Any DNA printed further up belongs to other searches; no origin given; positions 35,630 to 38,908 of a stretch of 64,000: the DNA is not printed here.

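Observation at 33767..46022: Eight-gene envelope operon: two complete ABC permease pairs bracketing an NHL/TPR protein, a Yip1-like protein and a 992-aa lipoprotein, led by a giant CBM-like/SBP fusion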

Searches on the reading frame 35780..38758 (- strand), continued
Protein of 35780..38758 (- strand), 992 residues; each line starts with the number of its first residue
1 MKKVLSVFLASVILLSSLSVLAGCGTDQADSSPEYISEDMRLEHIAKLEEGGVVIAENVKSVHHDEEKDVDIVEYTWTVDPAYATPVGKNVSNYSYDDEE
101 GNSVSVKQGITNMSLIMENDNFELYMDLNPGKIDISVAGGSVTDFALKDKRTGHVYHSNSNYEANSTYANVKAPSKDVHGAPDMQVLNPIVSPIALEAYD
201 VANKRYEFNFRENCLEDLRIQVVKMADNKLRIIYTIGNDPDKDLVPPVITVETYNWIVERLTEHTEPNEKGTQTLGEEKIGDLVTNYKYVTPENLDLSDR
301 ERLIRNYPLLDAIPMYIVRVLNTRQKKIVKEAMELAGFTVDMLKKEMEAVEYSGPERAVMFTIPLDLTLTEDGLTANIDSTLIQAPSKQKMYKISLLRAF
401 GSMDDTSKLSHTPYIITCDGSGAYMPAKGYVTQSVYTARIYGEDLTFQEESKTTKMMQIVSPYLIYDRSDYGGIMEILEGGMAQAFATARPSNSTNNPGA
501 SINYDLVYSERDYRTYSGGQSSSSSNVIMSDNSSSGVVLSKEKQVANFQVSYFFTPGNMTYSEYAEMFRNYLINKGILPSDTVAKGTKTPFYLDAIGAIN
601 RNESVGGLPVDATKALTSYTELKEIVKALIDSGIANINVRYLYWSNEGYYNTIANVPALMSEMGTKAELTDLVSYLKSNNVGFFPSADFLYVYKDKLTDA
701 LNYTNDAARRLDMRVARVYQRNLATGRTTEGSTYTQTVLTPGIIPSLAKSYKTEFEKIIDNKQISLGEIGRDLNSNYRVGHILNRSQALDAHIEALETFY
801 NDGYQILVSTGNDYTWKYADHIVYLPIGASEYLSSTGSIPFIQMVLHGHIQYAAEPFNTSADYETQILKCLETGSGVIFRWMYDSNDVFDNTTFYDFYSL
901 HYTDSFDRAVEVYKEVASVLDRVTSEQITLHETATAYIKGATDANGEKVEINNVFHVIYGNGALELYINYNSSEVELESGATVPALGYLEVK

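Call 37: predict_structure(alignment_id=A1)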
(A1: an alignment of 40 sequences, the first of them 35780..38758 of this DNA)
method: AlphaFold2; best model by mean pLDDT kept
length: 992 residues; sequences in the alignment: 40
mean_pLDDT: 86.0   pTM: 0.84
mean pLDDT of the five models: 86.0, 85.1, 83.6, 82.6, 80.7
residues with pLDDT >= 90: 528; 70-90: 372; 50-70: 52; < 50: 40
segments of 3 or more residues with pLDDT < 50: 17-32, 515-536
pLDDT, mean of each block of 10 residues (from residue 1): 62 55 33 65 91 91 74 84 88 82 85 94 93 78 92 93 88 86 87 89 81 86 96 86 80 90 84 86 90 78 79 86 82 83 79 67 96 95 84 93 86 93 91 89 88 85 96 96 93 88 92 47 25 47 79 96 96 95 92 95 73 91 98 96 91 85 94 96 95 72 85 87 82 83 94 92 92 90 91 97 95 94 92 86 96 92 93 96 87 76 94 96 93 93 90 93 93 94 96 77
secondary structure, 60 per line:
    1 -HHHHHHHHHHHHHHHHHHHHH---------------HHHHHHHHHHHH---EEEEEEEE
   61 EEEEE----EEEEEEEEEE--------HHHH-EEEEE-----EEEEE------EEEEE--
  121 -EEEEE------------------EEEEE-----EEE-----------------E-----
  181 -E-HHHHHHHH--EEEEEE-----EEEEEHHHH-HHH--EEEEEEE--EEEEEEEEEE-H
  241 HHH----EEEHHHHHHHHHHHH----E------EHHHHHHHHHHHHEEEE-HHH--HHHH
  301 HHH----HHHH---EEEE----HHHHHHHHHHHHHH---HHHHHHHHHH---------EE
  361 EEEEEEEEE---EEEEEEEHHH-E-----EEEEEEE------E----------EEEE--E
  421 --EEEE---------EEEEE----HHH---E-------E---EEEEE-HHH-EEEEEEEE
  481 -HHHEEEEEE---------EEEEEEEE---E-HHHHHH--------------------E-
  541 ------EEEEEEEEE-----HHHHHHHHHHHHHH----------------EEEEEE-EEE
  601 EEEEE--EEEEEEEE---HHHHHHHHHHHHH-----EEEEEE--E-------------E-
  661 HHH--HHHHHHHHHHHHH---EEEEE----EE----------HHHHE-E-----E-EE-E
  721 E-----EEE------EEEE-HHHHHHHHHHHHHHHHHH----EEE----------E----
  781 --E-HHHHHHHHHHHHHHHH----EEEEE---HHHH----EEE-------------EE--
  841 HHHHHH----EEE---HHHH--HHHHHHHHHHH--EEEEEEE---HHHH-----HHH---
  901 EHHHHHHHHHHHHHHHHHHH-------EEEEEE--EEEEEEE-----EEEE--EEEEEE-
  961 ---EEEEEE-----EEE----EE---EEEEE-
elements in order (helices of 4 or more, strands of 3 or more residues): H2-22 H38-49 E53-65 E70-79 H88-91 E93-97 E103-107 E114-118 E122-126 E145-149 E155-157 H184-191 E194-199 E205-209 H210-213 E220-226 E229-238 H240-243 E248-250 H251-262 H275-286 E287-290 H297-303 H308-311 E315-318 H323-336 H340-349 E359-369 E373-379 E390-396 E414-417 E423-426 E436-440 E463-467 E473-480 E485-490 E500-507 H513-518 E547-555 H561-574 E591-596 E598-605 E608-615 H619-631 E637-642 H666-678 E682-686 H703-706 E727-729 E736-739 H741-758 E763-765 H785-800 E805-809 H813-816 E821-823 H841-846 E851-853 H857-860 H863-873 E876-882 H886-889 H902-920 E928-933 E936-942 E948-951 E954-959 E964-969 E975-977 E987-991

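Call 39: search_solved_structures(query=A1, max_evalue=0.001, show_alignments=4)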
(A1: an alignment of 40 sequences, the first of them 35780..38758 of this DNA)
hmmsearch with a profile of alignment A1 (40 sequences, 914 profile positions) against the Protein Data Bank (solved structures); distinct sequences matched with E-value up to 0.001: 5.
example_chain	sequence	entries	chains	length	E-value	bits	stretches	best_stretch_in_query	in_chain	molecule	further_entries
8rzk_A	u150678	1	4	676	2.8e-05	25.4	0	78-155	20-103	Conserved hypothetical periplasmic protein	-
8rzg_A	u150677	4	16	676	3e-05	25.3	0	78-155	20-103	Conserved hypothetical periplasmic protein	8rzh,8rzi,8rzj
5opq_A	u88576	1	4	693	3e-05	25.3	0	78-155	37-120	3,6-anhydro-D-galactosidase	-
5wzq_A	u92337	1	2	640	7.5e-05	24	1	475-613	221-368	Alpha-N-acetylgalactosaminidase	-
5wzn_A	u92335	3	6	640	0.00018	22.7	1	475-608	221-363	Alpha-N-acetylgalactosaminidase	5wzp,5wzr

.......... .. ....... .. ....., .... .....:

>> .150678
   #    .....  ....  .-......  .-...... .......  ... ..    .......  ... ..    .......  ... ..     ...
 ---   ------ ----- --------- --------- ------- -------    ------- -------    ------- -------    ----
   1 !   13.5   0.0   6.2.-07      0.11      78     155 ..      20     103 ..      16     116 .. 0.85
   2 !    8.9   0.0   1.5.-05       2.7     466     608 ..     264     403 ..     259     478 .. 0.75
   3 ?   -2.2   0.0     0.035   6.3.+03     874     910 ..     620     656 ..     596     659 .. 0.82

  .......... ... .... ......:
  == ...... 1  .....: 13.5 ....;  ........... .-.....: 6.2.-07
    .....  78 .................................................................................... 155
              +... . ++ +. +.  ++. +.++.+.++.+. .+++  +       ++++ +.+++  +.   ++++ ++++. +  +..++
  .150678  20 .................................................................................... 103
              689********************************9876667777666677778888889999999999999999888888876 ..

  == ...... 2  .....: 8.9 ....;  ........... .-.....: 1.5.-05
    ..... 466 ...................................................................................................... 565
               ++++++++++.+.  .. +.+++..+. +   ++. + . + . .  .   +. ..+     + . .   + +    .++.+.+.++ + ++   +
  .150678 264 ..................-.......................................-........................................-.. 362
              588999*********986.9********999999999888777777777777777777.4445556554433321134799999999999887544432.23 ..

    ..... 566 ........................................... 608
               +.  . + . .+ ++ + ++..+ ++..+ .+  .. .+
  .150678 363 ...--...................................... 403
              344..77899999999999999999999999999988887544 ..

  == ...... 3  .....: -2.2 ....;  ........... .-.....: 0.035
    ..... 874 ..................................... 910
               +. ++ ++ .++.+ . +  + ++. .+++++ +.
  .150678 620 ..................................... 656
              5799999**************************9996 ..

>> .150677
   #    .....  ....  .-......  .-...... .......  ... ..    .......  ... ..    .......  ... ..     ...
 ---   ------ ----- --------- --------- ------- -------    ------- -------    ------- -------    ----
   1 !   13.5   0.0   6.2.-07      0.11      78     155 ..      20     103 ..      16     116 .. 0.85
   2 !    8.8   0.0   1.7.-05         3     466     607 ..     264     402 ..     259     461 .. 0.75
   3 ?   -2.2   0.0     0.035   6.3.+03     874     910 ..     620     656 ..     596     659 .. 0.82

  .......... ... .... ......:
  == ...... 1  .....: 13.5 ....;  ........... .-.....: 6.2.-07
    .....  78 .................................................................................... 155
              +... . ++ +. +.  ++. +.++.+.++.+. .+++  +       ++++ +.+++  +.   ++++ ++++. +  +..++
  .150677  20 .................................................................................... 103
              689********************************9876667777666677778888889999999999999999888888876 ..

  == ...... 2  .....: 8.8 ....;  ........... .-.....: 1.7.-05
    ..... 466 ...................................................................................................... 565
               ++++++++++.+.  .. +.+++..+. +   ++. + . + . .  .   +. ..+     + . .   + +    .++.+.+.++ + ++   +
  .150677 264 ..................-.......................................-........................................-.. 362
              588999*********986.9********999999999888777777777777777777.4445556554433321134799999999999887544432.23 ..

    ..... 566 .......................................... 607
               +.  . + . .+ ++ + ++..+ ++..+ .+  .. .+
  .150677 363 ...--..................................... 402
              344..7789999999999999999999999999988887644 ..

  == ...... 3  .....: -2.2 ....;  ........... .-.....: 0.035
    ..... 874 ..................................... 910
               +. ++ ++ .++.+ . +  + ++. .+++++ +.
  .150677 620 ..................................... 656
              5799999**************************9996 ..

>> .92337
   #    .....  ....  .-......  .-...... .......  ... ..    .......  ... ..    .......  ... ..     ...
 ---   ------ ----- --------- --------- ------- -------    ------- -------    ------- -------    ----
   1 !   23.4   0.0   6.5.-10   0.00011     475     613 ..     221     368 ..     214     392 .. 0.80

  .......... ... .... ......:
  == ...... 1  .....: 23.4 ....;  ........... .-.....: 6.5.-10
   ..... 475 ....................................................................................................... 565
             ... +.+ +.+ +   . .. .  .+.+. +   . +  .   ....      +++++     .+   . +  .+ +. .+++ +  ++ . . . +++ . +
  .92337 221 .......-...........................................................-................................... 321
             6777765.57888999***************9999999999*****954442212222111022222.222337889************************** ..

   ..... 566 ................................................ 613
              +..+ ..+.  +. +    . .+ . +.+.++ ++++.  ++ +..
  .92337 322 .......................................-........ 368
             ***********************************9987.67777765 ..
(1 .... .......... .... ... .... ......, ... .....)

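Call 66: find_encoding_contigs(protein=P0062, flank=10000, max_places=2)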
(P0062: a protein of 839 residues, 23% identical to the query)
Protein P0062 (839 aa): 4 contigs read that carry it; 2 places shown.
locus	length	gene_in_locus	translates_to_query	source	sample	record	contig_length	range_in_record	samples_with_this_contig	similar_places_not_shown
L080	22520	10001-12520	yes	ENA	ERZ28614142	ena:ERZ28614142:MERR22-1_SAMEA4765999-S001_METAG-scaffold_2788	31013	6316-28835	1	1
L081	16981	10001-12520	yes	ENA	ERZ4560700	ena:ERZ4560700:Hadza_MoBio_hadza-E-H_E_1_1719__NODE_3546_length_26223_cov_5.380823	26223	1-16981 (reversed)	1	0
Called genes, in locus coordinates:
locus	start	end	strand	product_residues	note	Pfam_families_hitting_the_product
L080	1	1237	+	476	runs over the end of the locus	PF01547:SBP_bac_1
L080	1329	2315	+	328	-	PF00528:BPD_transp_1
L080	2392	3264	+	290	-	PF00528:BPD_transp_1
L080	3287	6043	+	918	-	PF01547:SBP_bac_1, PF13416:SBP_bac_8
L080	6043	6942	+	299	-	PF00528:BPD_transp_1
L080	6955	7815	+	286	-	PF00528:BPD_transp_1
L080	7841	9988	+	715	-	PF17170:DUF5128 (faint), PF01436:NHL (weak), PF04893:Yip1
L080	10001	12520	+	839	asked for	PF18952:DUF5696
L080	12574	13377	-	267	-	PF12833:HTH_18, PF00165:HTH_AraC (weak)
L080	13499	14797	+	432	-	PF00232:Glyco_hydro_1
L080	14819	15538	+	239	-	PF03935:SKN1_KRE6_Sbg1 (faint), PF00722:Glyco_hydro_16, PF26113:GH16_XgeA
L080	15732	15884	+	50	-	PF12116:SpoIIID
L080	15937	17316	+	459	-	PF13173:AAA_14, PF13635:DUF4143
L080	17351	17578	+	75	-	-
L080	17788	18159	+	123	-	-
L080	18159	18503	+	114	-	-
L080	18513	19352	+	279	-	PF04072:LCM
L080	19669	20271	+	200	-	PF14196:ATC_hydrolase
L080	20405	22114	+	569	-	-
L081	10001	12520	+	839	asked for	PF18952:DUF5696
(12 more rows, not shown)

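Call 67: find_encoding_contigs(protein=P0059, flank=10000, max_places=2)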
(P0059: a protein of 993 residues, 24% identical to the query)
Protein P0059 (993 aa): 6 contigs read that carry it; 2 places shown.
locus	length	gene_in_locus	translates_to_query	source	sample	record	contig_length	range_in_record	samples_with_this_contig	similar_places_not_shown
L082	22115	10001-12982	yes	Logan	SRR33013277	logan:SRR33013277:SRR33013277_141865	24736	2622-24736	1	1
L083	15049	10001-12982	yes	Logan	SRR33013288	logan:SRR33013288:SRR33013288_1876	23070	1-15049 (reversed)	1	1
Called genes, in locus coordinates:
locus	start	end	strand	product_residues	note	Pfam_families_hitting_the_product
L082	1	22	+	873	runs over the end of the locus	PF01411:tRNA-synt_2c, PF07973:tRNA_SAD, PF02272:DHHA1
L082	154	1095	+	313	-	PF01522:Polysacc_deac_1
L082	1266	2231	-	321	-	PF00370:FGGY_N (weak), PF00480:ROK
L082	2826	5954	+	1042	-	PF01547:SBP_bac_1, PF13416:SBP_bac_8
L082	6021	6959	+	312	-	PF00528:BPD_transp_1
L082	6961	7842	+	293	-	PF00528:BPD_transp_1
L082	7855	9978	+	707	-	PF01436:NHL (faint), PF06739:SBBP (faint), PF04893:Yip1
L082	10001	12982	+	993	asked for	PF18952:DUF5696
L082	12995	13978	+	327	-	-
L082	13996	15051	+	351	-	PF00528:BPD_transp_1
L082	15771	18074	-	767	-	PF13802:Gal_mutarotas_2, PF01055:Glyco_hydro_31_2nd, PF21365:Glyco_hydro_31_3rd, PF17137:DUF5110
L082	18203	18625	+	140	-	-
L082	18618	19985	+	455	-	PF01471:PG_binding_1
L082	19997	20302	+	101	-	PF01471:PG_binding_1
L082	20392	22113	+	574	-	?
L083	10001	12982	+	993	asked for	PF18952:DUF5696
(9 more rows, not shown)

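Call 71: search_protein_families(library=pfam, alignment_id=A4, max_evalue=0.00001)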
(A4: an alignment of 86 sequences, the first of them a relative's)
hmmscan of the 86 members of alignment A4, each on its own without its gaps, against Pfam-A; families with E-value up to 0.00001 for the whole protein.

A. member 1, L015:14826-15434:- (202 aa): 1 family
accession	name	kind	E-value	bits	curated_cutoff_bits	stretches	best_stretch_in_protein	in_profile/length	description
PF06908.16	YpsA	-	5e-27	95.4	27.7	1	20-167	1-148/168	YspA SLOG family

B. families by the number of members that match (of 86 scanned): 166 families (the first 25 are shown)
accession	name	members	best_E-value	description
PF07944.18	Beta-AFase-like_GH127_cat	2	1.6e-127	Beta-L-arabinofuranosidase, GH127 catalytic domain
PF00005.33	ABC_tran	2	6.9e-50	ABC transporter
PF13349.12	DUF4097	2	2e-43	Toastrack DUF4097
PF04616.20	Glyco_hydro_43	2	3.9e-34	Glycosyl hydrolases family 43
PF03422.21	CBM_6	2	2e-23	Carbohydrate binding module (family 6)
PF25788.1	Ig_Rha78A_N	2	2e-13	Rha78A-like, N-terminal immunoglobulin domain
PF02518.31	HATPase_c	2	1.9e-12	Histidine kinase-, DNA gyrase B-, and HSP90-like ATPase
PF01381.28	HTH_3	2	2.2e-11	Helix-turn-helix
PF04055.27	Radical_SAM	2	2.2e-11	Radical SAM superfamily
PF13560.12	HTH_31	2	1.8e-10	Helix-turn-helix domain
PF00728.28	Glyco_hydro_20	2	1.3e-08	Glycosyl hydrolase family 20, catalytic domain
PF13306.12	LRR_5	1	1.9e-253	BspA type Leucine rich repeat region (6 copies)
PF05833.16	NFACT_N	1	3.8e-156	NFACT N-terminal and middle domains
PF00324.27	AA_permease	1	1.8e-111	Amino acid permease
PF07745.19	Glyco_hydro_53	1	8.8e-106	Glycosyl hydrolase family 53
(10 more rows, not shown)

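Call 91: search_dna_similar(query=window:35780-38758:-, collection=plasmids, mode=protein, max_rows=10)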
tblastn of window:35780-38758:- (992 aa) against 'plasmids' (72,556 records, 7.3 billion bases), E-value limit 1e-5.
Records with a match: 2; places in all: 2; records where one place covers at least 80% of the query: 1.
Best place of each record, by identity: <60% 2.
By first word of the organism name: Butyrivibrio 1; Paenibacillus 1.
By predicted mobility (MOB-suite, as given by PLSDB): non-mobilizable 2.
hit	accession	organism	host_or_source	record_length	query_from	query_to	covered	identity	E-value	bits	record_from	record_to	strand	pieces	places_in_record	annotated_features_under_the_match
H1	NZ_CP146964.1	Butyrivibrio fibrisolvens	Bovinae,Bovine rumen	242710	105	989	89%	24.9%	2e-47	192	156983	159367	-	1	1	DUF5696 domain-containing protein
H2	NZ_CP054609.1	Paenibacillus cellulosilyticus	cell culture,soil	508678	359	989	64%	23.5%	2e-22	112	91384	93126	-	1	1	DUF5696 domain-containing protein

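Call 92: get_annotated_region(hit=H1, flank=12000)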
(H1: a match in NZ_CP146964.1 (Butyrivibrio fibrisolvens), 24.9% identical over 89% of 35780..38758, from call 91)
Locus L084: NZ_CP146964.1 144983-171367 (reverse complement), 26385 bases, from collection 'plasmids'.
description: Butyrivibrio fibrisolvens strain D1 plasmid pNP243, complete sequence
organism: Butyrivibrio fibrisolvens (NCBI taxid 831)
taxonomy: Bacteria; Bacillota; Clostridia; Lachnospirales; Lachnospiraceae; Butyrivibrio; Butyrivibrio fibrisolvens
host: -; source: Bovinae,Bovine rumen; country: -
typing (MOB-suite, as given by PLSDB): non-mobilizable
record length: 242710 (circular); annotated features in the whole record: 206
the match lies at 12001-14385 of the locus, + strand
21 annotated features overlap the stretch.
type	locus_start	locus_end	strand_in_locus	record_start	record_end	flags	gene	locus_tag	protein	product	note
CDS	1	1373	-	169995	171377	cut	-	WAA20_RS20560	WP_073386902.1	response regulator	GO:0000160 - phosphorelay signal transduction system [Evidence IEA]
CDS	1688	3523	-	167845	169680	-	-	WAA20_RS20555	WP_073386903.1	histidine kinase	GO:0000160 - phosphorelay signal transduction system [Evidence IEA]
CDS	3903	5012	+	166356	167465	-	-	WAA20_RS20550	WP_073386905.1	glycoside hydrolase family 43 protein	-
CDS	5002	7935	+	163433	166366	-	-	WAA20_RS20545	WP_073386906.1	extracellular solute-binding protein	-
CDS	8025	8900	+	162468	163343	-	-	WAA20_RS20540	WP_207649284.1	sugar ABC transporter permease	-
CDS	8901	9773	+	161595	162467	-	-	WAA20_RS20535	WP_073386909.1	carbohydrate ABC transporter permease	GO:0008643 - carbohydrate transport [Evidence IEA]; GO:0055085 - transmembrane transport [Evidence IEA]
CDS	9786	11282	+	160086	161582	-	-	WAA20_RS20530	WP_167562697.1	NHL repeat-containing protein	-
CDS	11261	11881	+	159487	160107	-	-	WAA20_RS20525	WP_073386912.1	YIP1 family protein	-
CDS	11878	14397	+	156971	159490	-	-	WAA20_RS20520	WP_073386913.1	DUF5696 domain-containing protein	-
CDS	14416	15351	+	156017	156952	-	-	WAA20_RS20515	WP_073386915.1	sugar ABC transporter permease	-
CDS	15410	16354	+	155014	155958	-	-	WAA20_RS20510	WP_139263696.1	carbohydrate ABC transporter permease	GO:0008643 - carbohydrate transport [Evidence IEA]; GO:0055085 - transmembrane transport [Evidence IEA]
CDS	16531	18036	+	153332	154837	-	-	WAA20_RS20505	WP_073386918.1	extracellular solute-binding protein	-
CDS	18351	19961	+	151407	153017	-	-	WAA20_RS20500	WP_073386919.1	extracellular solute-binding protein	-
CDS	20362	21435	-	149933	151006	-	-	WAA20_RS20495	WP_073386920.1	J domain-containing protein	-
CDS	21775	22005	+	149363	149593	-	-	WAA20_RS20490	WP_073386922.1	hypothetical protein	-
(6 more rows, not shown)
